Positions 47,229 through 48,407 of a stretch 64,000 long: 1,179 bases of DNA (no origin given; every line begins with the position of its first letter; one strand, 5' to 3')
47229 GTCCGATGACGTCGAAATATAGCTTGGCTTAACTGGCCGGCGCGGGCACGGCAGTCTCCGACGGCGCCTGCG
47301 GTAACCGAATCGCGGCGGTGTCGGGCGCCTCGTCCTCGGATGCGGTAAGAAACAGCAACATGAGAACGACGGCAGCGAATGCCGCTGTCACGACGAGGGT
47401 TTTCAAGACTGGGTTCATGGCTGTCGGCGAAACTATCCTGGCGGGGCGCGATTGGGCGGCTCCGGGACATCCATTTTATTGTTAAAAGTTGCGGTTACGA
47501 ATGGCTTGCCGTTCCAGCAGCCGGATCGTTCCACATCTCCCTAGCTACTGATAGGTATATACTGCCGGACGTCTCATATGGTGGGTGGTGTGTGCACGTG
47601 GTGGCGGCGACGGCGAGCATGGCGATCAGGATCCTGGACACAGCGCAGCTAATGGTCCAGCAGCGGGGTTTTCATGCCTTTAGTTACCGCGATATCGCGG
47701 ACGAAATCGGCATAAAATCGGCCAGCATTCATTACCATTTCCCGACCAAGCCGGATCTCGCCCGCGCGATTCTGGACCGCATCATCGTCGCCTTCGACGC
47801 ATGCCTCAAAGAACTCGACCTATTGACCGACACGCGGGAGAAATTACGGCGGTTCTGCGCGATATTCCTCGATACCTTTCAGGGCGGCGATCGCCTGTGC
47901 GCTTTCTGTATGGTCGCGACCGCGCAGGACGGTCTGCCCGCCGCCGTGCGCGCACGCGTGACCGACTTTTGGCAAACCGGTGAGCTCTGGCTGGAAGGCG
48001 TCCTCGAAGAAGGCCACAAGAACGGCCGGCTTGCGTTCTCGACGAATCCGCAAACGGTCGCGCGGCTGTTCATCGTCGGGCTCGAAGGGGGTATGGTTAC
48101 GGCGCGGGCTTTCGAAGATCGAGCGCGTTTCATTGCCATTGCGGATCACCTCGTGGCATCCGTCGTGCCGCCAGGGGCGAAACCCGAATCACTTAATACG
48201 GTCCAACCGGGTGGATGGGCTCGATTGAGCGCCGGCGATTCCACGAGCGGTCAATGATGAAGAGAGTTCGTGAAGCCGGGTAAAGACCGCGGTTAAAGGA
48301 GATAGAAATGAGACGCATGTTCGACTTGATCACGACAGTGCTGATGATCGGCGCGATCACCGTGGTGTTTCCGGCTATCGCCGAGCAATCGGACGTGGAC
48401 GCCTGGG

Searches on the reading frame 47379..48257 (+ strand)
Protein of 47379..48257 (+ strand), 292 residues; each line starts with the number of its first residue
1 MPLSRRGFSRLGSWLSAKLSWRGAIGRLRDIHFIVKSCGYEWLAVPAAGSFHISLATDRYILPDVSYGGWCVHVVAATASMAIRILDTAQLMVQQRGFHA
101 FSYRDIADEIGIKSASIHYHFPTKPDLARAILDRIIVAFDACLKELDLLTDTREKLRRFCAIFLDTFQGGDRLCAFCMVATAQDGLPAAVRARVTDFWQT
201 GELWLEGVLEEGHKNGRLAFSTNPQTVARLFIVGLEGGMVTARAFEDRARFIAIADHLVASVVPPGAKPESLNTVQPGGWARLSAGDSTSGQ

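Call 72: search_protein_families(library=pfam, proteins=[window:47379-48257:+], max_evalue=0.0001)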
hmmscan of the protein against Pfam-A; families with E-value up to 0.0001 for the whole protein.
window:47379-48257:+ (292 aa): 2 families
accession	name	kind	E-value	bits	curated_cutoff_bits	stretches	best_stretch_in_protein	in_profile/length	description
PF00440.29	TetR_N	-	1.3e-11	44.5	24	1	85-131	1-47/47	Bacterial regulatory proteins, tetR family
PF16925.10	TetR_C_13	-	1.7e-08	35.3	27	1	154-251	3-102/109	Tetracyclin repressor-like, C-terminal domain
